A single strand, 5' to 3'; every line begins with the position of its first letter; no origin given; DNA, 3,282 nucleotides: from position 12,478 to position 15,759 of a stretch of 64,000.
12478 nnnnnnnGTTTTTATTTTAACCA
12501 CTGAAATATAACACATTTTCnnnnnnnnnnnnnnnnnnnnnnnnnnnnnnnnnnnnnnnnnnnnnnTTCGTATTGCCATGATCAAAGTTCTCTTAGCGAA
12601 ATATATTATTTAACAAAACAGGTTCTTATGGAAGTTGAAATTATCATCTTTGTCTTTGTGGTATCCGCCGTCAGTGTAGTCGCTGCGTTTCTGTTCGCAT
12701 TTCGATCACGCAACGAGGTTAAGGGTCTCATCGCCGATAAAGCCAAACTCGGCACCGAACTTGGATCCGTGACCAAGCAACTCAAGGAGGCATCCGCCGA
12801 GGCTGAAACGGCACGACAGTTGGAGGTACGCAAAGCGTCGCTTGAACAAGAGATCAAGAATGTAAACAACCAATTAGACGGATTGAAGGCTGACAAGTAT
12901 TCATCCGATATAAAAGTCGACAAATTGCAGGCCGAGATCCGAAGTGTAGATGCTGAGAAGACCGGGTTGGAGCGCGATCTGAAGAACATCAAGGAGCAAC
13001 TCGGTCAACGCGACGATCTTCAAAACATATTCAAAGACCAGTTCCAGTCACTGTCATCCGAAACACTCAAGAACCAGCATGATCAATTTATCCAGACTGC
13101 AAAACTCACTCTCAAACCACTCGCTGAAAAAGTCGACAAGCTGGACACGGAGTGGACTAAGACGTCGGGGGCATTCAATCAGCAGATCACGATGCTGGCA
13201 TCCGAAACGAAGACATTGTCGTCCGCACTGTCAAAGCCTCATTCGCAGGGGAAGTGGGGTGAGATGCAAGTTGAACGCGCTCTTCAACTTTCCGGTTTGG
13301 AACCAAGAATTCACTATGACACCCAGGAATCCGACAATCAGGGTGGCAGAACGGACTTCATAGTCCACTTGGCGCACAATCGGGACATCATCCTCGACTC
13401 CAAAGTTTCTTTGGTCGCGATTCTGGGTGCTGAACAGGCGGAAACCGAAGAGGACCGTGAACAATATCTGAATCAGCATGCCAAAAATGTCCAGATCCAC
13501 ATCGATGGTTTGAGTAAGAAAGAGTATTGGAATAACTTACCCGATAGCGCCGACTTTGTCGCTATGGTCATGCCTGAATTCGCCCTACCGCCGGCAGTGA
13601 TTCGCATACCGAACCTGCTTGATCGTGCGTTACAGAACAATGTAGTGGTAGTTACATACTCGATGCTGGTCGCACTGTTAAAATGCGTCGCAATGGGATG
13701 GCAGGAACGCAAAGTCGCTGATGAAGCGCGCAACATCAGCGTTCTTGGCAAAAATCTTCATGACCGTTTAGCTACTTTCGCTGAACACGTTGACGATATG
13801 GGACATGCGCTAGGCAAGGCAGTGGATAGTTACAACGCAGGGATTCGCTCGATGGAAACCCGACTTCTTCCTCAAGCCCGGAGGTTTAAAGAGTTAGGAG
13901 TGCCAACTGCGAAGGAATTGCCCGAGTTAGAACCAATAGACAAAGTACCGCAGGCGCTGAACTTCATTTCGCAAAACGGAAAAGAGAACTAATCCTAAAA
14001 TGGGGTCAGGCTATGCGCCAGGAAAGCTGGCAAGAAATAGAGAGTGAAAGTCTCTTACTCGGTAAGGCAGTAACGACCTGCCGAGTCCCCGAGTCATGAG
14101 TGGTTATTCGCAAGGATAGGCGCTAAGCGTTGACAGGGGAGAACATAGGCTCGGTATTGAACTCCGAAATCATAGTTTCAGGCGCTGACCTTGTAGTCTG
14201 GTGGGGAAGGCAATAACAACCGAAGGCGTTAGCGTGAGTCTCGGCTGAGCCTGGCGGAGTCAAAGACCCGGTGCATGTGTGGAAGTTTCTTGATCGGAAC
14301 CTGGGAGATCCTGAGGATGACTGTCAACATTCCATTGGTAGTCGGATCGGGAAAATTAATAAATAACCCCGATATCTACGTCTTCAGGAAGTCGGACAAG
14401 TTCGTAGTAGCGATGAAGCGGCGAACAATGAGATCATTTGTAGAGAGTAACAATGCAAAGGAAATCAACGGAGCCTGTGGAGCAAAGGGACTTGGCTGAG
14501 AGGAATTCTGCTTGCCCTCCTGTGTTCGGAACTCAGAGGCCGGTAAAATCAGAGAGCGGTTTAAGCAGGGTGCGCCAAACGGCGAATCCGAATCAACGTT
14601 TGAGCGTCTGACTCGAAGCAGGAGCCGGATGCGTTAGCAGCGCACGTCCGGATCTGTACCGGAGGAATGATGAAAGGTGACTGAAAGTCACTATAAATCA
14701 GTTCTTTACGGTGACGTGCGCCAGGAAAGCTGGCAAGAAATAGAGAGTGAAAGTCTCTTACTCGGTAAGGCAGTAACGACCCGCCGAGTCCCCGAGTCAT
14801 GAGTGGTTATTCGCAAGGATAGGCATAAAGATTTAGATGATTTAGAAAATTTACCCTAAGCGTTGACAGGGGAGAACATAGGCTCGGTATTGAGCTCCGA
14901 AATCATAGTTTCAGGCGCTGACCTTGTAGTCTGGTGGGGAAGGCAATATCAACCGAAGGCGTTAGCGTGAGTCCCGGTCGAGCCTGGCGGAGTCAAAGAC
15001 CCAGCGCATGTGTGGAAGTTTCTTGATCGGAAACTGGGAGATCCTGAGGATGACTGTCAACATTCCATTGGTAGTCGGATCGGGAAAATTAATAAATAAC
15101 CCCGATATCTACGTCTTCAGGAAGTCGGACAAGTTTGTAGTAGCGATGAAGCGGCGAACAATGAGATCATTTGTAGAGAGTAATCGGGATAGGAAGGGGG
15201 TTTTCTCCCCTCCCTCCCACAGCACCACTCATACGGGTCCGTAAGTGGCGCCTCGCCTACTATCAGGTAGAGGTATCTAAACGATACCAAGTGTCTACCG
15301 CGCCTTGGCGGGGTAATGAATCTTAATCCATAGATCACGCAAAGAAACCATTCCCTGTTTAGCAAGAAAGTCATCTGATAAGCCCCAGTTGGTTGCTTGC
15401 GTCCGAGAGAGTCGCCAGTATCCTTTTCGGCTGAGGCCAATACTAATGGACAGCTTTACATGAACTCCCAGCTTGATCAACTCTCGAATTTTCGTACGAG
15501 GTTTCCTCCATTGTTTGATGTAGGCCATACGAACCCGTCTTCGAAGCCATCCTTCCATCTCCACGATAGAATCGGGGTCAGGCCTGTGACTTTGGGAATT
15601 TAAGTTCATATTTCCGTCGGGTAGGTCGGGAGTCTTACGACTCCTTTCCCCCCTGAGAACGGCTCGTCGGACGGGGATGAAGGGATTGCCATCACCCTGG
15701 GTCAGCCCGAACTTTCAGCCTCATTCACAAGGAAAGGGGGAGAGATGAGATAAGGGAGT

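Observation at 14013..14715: ORF-less mini-intron made by a precise in-frame RT deletion, a candidate non-autonomous retroelement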

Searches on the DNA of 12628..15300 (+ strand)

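Call 46: search_rna_families(source=window, start=13950, end=15300, threshold=evalue, max_evalue=1, show_alignments=3)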
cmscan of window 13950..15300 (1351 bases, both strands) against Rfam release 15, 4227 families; matches with E-value up to 1: 5.
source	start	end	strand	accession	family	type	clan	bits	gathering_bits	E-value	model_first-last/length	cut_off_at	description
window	14047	14269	+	RF02005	group-II-D1D4-6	Intron;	CL00102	159.3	49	1.2e-47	1-225/225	no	Group II catalytic intron D1-D4-6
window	14750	15002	+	RF02005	group-II-D1D4-6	Intron;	CL00102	139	49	3.5e-41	1-225/225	no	Group II catalytic intron D1-D4-6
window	15183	15253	-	RF00029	Intron_gpII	Intron;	-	38.7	40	9.8e-06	1-77/77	no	Group II catalytic intron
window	14620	14715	+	RF00029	Intron_gpII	Intron;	-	31.6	40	0.00052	1-77/77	no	Group II catalytic intron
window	14621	14658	+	RF04356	Plastid-ndhA-ndhB-1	Intron;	CL00155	19.3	61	0.27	8-46/49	no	Plastid-ndhA-ndhB-1 group II-D5 intron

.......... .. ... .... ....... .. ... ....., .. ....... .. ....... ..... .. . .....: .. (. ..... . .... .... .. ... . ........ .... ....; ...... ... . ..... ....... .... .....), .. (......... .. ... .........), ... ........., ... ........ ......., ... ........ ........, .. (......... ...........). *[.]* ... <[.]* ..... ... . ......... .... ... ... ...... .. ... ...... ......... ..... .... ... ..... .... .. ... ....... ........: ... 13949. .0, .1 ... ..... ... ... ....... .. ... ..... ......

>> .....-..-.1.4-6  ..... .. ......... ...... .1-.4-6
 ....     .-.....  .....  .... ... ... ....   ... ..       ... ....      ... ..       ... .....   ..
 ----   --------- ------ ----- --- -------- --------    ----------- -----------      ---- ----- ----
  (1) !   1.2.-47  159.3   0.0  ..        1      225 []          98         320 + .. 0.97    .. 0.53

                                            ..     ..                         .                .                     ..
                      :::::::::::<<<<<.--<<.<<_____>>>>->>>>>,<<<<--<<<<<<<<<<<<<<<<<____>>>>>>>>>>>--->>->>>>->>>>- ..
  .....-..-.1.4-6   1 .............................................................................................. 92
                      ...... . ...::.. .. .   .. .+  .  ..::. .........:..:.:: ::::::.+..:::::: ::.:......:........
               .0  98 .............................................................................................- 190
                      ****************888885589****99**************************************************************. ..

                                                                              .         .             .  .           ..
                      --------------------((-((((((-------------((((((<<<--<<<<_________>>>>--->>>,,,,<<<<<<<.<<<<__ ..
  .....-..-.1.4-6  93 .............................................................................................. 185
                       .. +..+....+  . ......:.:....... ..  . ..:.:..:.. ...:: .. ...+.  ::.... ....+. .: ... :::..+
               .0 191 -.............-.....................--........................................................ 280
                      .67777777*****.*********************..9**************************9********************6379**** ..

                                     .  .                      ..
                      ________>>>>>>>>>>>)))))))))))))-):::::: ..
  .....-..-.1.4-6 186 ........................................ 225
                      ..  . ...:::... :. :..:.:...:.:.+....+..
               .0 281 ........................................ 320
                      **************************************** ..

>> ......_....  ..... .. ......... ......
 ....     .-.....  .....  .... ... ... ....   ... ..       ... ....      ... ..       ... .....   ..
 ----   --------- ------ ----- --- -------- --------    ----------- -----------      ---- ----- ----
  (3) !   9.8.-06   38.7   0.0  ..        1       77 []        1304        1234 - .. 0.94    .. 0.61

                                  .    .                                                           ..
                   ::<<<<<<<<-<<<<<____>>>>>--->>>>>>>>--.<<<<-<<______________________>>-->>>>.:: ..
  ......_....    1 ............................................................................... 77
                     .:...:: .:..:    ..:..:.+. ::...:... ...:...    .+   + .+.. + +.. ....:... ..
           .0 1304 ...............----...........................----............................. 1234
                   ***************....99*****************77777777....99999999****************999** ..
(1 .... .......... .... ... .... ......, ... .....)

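Call 57: search_rna_families(source=L016, start=10400, end=11750, threshold=evalue, max_evalue=0.01)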
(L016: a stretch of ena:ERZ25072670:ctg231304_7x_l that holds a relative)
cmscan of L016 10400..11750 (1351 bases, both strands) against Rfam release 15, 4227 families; matches with E-value up to 0.01: 2.
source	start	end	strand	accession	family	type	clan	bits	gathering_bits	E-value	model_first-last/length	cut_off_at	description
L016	10504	10680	+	RF02003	group-II-D1D4-4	Intron;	CL00102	32.6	49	3.3e-05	1-138/138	no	Group II catalytic intron D1-D4-4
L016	11584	11679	+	RF00029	Intron_gpII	Intron;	-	27.4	40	0.0057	1-77/77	no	Group II catalytic intron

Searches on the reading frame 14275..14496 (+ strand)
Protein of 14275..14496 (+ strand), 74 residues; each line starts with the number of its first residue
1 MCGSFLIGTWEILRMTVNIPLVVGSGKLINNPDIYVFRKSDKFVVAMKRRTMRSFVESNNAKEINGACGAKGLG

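Call 39: find_encoding_contigs(protein=window:14275-14496:+, flank=4000, max_places=10)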
Protein seq(74 aa) (74 aa): no gene with exactly this product is on record in the collection.

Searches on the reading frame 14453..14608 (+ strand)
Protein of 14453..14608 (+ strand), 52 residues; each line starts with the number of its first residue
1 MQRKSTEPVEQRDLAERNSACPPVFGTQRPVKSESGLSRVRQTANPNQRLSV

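Call 12: find_encoding_contigs(protein=window:14453-14608:+, flank=3000, max_places=10)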
Protein seq(52 aa) (52 aa): no gene with exactly this product is on record in the collection.

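Call 33: find_homologous_proteins(query=window:14453-14608:+, max_evalue=0.001)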
Query seq(52 aa) (52 aa): 2 proteins with E <= 0.001 among 2 candidates.
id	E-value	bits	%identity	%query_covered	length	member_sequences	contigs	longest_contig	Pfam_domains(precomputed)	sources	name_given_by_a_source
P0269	1.8e-20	88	98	87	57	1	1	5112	-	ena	-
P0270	7.8e-15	71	97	71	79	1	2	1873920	-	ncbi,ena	-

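Call 35: find_encoding_contigs(protein=P0269, flank=10000, max_places=10)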
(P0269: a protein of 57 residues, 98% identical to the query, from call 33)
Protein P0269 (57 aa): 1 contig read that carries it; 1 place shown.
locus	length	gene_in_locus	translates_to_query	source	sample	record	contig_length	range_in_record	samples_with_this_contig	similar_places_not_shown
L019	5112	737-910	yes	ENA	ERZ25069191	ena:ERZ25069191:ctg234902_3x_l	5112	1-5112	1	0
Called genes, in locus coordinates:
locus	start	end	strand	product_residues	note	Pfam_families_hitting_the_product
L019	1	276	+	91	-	?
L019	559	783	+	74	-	-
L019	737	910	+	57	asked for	-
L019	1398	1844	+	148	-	-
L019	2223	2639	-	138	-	-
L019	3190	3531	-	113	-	-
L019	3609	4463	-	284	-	-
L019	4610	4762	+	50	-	-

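Call 36: find_encoding_contigs(protein=P0270, flank=10000, max_places=10)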
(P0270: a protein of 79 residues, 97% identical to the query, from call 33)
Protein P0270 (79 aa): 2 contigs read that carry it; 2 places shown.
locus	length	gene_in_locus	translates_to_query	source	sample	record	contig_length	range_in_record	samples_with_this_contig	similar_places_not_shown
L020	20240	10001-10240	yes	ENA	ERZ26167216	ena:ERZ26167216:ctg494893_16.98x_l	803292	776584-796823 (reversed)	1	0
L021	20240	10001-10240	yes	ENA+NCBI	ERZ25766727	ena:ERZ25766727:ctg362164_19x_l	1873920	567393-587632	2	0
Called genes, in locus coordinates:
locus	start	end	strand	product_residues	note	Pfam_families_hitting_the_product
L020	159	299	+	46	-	-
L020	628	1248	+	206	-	-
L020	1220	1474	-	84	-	-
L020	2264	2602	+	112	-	PF14076:DUF4258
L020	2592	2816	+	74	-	-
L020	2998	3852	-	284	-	PF00528:BPD_transp_1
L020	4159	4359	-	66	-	-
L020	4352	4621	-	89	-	PF00528:BPD_transp_1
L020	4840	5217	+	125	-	PF01797:Y1_Tnp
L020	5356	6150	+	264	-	PF01636:APH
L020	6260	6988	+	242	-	PF14597:Lactamase_B_5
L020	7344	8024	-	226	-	PF00496:SBP_bac_5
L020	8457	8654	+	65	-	-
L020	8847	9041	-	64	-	-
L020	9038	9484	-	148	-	PF22014:DUF6932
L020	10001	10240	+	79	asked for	-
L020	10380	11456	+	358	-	PF00496:SBP_bac_5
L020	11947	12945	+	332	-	PF19300:BPD_transp_1_N (weak), PF00528:BPD_transp_1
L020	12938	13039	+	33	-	-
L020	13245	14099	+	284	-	PF00528:BPD_transp_1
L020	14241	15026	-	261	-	PF00231:ATP-synt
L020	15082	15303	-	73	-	PF00306:ATP-synt_ab_C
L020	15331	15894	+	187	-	PF00528:BPD_transp_1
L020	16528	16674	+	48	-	-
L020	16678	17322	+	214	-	PF01695:IstB_IS21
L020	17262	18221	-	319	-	PF27225:AF_1859_N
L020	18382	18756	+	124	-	-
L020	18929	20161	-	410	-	PF04851:ResIII, PF00270:DEAD, PF16203:ERCC3_RAD25_C, PF00271:Helicase_C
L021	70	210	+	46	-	-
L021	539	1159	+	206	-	-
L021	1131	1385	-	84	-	-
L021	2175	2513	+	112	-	PF14076:DUF4258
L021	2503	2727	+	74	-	-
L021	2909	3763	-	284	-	PF00528:BPD_transp_1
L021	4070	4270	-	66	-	-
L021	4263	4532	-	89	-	PF00528:BPD_transp_1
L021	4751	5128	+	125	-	PF01797:Y1_Tnp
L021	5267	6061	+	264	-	PF01636:APH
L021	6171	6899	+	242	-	PF14597:Lactamase_B_5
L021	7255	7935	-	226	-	PF00496:SBP_bac_5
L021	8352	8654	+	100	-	-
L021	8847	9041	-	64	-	-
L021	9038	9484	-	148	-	PF22014:DUF6932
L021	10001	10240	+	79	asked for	-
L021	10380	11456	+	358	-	PF00496:SBP_bac_5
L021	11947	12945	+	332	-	PF19300:BPD_transp_1_N (weak), PF00528:BPD_transp_1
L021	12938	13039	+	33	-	-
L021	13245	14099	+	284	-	PF00528:BPD_transp_1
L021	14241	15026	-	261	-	PF00231:ATP-synt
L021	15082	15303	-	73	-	PF00306:ATP-synt_ab_C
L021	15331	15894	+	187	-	PF00528:BPD_transp_1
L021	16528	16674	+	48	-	-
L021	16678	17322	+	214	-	PF01695:IstB_IS21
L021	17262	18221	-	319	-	PF27225:AF_1859_N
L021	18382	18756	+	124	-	-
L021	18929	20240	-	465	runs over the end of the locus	PF18458:XPB_DRD, PF00270:DEAD, PF04851:ResIII, PF16203:ERCC3_RAD25_C, PF00271:Helicase_C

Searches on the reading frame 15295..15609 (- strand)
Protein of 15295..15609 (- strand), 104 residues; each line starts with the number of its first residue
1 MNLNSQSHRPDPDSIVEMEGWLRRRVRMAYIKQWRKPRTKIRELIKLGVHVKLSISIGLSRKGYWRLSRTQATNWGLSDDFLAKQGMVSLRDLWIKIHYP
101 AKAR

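Call 18: search_protein_families(library=pfam, proteins=[window:15295-15609:-])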
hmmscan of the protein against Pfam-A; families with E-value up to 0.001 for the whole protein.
window:15295-15609:- (104 aa): 0 families

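Call 62: search_protein_families(library=pfam, proteins=[window:15298-15573:-], max_evalue=10)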
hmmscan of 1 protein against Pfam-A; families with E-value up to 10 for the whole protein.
seq(92 aa): 0 families

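Call 64: search_dna_similar(query=window:15298-15573:-, collection=plasmids, mode=protein, max_rows=8)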
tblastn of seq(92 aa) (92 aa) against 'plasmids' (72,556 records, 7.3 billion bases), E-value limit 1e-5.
Records with a match: 476; places in all: 534; records where one place covers at least 80% of the query: 453.
Best place of each record, by identity: <60% 476.
By first word of the organism name: Klebsiella 236; Citrobacter 25; Escherichia 23; Enterobacter 23; Lactiplantibacillus 20; Ligilactobacillus 16; Enterococcus 14; Limosilactobacillus 11; Clostridium 10; Salmonella 9; and 42 more.
By predicted mobility (MOB-suite, as given by PLSDB): conjugative 301; non-mobilizable 125; mobilizable 50.
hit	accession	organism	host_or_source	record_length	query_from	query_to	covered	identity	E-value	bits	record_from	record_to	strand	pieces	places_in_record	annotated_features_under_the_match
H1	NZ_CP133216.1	Thiothrix subterranea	hydrogen sulfide spring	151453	1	88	96%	58.0%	2e-28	113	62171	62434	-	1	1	group II intron maturase-specific domain-containing protein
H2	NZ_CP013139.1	Pseudoalteromonas sp. Bsw20308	seawater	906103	4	87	91%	57.1%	1e-25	105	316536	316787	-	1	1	none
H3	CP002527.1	Glaciecola sp. 4H-3-7+YE-5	-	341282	2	88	95%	52.9%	3e-26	107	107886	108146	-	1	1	none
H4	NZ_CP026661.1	Salmonella enterica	minced meat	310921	3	87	92%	54.1%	9e-26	105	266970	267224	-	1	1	none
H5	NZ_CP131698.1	Klebsiella quasipneumoniae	Homo sapiens,culture,Abs/pus/wd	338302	3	87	92%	54.1%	9e-26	105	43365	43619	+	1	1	none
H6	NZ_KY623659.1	Alcaligenes faecalis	Homo sapiens,wound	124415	3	87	92%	54.1%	2e-25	105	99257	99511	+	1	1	none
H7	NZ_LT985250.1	Escherichia coli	-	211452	3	87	92%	54.1%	2e-25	105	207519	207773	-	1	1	ltrA: group II intron reverse transcriptase/maturase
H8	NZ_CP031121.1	Providencia huaxiensis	Homo sapiens,Culture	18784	3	87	92%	54.1%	2e-25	105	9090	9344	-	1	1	ltrA: group II intron reverse transcriptase/maturase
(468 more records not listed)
